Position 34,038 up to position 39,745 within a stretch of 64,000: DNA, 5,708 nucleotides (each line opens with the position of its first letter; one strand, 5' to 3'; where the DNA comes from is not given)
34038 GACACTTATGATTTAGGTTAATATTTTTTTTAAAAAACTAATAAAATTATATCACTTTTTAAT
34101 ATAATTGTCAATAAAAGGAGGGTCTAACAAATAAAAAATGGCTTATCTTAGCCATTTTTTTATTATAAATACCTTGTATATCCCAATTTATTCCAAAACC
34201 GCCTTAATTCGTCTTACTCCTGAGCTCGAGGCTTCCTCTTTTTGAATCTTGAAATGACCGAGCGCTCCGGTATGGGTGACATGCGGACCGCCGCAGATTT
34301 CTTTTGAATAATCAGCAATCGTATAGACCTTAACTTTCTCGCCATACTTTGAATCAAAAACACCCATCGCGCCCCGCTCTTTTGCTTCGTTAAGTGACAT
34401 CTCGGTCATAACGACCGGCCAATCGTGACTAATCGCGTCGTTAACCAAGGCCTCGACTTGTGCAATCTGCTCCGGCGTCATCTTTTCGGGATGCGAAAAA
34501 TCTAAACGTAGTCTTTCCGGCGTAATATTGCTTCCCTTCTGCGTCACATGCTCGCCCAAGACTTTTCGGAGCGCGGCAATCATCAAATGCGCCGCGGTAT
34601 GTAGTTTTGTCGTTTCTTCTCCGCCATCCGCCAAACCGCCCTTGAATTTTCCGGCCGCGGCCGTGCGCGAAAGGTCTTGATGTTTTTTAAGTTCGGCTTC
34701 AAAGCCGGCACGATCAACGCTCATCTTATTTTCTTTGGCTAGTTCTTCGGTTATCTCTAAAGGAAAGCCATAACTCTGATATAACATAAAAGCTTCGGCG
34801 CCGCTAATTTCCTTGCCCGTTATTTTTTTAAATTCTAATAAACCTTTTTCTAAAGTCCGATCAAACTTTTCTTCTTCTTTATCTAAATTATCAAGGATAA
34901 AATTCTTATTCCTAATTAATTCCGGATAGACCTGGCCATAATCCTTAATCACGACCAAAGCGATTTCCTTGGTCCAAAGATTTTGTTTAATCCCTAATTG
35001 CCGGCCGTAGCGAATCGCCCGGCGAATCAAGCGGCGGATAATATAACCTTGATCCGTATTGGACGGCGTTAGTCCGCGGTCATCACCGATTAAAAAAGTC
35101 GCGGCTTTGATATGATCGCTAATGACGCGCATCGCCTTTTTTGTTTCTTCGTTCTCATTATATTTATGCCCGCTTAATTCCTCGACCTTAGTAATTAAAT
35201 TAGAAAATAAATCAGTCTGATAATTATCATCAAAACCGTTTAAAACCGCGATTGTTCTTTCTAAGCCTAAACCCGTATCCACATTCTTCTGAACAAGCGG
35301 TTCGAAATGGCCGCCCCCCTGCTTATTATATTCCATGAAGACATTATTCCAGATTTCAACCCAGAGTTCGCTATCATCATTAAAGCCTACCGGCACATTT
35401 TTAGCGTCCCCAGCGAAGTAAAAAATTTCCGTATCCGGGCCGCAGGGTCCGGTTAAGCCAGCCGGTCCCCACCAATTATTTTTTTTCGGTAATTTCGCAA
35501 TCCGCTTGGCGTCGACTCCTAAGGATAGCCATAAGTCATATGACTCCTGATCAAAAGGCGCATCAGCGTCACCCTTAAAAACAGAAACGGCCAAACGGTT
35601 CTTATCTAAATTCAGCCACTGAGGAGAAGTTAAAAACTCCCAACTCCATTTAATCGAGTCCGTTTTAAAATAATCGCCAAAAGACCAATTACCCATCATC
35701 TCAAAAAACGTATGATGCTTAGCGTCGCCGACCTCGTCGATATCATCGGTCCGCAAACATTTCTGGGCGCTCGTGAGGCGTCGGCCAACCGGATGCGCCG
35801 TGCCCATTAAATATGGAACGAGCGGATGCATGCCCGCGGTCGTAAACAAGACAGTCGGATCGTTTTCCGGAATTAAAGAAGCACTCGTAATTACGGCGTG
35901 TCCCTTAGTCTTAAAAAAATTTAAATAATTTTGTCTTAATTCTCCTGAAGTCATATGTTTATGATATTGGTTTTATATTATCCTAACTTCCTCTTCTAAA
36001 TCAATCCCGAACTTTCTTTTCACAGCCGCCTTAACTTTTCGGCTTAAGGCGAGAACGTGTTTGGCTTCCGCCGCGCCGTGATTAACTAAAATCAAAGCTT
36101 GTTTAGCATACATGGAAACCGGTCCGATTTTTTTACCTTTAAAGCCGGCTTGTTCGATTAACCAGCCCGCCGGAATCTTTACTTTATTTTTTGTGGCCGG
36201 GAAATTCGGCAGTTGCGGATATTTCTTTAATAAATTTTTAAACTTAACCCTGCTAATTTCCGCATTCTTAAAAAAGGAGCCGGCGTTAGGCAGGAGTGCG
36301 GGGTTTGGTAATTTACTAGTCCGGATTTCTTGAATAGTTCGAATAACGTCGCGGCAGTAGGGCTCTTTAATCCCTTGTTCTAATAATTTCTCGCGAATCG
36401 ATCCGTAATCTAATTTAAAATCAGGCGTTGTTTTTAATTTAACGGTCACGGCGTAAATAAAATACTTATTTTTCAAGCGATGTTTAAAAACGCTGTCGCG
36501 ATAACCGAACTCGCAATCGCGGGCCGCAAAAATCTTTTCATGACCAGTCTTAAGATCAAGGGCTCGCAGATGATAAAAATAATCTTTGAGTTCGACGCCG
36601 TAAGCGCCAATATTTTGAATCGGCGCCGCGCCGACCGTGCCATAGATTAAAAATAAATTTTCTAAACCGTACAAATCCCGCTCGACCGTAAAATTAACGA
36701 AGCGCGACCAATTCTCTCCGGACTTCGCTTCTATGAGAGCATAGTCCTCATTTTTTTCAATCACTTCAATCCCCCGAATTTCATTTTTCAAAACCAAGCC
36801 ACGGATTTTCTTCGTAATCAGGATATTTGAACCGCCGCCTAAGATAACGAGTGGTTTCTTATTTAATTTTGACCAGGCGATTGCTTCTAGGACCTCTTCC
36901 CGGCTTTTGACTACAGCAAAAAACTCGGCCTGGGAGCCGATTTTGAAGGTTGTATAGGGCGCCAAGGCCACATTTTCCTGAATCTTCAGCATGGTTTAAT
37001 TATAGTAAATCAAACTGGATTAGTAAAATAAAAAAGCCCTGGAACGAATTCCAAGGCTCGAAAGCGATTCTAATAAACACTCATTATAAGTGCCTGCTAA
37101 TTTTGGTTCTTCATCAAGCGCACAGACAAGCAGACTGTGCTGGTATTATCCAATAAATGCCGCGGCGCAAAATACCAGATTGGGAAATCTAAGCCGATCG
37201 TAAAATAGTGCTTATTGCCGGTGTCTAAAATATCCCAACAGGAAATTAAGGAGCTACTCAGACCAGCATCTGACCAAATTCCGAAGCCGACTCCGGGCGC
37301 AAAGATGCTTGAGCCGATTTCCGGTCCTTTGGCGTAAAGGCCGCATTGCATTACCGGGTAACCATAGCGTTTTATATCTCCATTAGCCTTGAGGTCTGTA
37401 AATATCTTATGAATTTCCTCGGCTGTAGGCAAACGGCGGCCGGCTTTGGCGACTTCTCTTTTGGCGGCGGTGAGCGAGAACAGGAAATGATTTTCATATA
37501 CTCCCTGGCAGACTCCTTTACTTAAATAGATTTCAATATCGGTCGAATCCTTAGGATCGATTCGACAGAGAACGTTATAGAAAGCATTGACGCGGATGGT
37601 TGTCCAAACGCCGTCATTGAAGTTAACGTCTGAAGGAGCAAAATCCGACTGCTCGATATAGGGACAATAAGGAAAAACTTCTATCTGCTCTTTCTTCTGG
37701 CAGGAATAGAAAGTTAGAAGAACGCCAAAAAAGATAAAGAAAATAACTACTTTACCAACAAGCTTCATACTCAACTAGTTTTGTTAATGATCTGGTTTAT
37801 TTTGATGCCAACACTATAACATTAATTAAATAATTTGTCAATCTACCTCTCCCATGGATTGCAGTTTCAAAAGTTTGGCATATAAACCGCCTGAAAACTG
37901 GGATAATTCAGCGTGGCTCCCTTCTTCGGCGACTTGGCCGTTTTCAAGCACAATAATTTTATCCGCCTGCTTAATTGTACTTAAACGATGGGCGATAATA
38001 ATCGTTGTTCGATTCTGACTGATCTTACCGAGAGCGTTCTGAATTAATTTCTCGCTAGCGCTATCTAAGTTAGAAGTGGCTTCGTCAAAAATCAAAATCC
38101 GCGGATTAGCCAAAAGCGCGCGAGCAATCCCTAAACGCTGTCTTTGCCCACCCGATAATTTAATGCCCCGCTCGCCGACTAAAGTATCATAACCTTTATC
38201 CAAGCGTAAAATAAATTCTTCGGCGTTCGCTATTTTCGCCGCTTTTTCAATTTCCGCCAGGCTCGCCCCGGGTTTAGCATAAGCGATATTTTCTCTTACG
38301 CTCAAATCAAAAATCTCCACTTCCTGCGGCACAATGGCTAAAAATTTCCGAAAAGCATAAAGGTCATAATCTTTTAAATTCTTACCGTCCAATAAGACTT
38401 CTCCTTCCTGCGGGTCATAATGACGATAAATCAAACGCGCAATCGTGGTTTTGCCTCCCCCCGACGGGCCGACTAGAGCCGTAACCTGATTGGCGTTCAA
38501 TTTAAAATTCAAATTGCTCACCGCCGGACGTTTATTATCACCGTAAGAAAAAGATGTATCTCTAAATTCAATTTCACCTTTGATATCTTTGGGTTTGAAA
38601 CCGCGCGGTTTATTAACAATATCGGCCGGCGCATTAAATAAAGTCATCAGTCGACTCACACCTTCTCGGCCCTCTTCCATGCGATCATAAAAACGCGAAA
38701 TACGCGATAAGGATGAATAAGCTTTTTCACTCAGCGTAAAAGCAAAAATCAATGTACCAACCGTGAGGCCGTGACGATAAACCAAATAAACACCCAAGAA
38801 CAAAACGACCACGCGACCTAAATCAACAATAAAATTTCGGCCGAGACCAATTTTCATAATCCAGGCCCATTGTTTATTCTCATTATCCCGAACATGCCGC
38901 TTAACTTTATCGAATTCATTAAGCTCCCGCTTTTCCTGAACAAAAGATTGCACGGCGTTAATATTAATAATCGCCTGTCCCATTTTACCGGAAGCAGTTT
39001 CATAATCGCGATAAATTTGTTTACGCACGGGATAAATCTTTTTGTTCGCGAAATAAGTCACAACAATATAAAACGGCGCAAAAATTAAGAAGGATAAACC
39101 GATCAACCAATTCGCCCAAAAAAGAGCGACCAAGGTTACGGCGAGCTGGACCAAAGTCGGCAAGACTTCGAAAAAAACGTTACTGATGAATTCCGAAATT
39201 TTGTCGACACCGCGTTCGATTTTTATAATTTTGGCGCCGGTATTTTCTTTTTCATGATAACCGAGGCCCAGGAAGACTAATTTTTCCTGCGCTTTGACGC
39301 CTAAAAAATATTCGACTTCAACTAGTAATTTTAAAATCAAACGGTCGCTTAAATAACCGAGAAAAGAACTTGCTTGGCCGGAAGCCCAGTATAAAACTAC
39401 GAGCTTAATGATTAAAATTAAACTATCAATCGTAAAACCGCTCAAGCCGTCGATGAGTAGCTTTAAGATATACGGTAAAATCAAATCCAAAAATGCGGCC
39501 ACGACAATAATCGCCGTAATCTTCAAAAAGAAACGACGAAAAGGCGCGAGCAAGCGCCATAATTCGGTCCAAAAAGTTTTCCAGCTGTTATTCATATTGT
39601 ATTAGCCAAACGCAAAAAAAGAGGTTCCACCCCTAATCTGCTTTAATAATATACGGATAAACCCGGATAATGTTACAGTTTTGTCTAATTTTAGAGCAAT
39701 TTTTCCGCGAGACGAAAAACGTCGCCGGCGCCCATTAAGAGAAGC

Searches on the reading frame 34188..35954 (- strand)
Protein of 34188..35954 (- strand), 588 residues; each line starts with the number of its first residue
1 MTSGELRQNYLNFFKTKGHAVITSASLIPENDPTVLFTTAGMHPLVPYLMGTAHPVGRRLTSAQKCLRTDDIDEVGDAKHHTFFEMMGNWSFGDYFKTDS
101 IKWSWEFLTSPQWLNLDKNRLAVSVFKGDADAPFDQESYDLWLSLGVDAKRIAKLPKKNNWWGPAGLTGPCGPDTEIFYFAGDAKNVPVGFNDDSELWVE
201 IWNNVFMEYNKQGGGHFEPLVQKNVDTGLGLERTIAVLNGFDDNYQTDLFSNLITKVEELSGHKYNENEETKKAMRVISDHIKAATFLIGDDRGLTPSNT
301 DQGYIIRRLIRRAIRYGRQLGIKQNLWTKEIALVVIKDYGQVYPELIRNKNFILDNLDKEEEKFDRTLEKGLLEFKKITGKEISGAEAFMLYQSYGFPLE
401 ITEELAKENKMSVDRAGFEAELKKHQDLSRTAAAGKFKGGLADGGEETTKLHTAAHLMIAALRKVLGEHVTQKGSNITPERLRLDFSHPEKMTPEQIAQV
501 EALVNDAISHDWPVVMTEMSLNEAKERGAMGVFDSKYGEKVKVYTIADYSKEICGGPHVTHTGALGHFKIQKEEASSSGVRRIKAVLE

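Call 52: search_protein_families(library=pfam, proteins=[window:34188-35954:-], max_evalue=0.001)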
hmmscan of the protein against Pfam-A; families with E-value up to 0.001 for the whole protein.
window:34188-35954:- (588 aa): 2 families
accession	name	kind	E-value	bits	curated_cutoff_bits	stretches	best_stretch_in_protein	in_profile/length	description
PF01411.24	tRNA-synt_2c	-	8.5e-141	470.6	30.3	1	5-437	1-436/552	tRNA synthetases class II (A)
PF07973.19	tRNA_SAD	-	1.9e-15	57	24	1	541-583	1-43/44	Threonyl and Alanyl tRNA synthetase second additional domain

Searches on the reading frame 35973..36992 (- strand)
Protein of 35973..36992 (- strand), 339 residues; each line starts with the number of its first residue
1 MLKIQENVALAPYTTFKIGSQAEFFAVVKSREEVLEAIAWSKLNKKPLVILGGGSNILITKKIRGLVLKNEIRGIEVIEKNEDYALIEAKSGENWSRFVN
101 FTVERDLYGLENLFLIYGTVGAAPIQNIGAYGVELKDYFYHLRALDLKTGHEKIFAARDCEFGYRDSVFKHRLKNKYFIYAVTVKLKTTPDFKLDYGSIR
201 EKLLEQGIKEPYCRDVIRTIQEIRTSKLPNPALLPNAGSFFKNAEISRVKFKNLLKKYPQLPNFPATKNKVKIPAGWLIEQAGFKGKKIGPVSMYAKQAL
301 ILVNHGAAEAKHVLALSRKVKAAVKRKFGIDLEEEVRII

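Call 52: search_protein_families(library=pfam, proteins=[window:35973-36992:-], max_evalue=0.001)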
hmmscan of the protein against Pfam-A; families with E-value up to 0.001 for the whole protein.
window:35973-36992:- (339 aa): 2 families
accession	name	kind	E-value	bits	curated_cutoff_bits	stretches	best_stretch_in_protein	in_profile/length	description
PF02873.21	MurB_C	-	1.5e-28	99.3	27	1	217-339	3-99/99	UDP-N-acetylenolpyruvoylglucosamine reductase, C-terminal domain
PF01565.28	FAD_binding_4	-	8.2e-19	68.1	26.4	1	24-150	3-133/139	FAD binding domain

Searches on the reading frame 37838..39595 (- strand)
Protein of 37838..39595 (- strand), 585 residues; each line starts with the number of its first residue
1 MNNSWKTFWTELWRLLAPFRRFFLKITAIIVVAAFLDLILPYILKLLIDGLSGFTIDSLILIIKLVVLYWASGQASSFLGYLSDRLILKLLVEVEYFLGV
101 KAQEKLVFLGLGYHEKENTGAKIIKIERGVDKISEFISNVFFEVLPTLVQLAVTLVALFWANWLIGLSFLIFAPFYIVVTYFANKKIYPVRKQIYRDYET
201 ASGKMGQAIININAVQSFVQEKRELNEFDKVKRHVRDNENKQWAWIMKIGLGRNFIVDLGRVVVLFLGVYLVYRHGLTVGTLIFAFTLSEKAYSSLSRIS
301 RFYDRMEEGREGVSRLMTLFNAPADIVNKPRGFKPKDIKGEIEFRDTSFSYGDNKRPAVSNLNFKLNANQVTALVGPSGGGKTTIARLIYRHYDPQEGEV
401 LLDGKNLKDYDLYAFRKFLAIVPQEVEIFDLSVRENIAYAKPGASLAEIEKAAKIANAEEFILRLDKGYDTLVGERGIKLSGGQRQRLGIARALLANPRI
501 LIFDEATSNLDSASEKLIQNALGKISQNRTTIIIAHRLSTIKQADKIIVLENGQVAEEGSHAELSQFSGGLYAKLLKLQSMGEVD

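Call 52: search_protein_families(library=pfam, proteins=[window:37838-39595:-], max_evalue=0.001)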
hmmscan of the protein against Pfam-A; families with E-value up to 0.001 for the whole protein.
window:37838-39595:- (585 aa): 6 families
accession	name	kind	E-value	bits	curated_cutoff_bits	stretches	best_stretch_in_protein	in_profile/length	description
PF00005.33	ABC_tran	-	2.2e-33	116.2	25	1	360-508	2-137/137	ABC transporter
PF00664.28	ABC_membrane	-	7.3e-26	91.9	28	1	26-289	4-267/274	ABC transporter transmembrane region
PF02463.25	SMC_N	-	1.9e-07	31.2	40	1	396-550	107-211/220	RecF/RecN/SMC N terminal domain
PF13191.12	AAA_16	-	0.00036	21.5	32.6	0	372-528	27-162/167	AAA ATPase domain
PF20720.3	nSTAND3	-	0.00063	19.9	27.2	0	359-400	7-48/155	Novel STAND NTPase 3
PF07728.20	AAA_5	-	0.001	19.6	22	0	374-401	4-31/139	AAA domain (dynein-related subfamily)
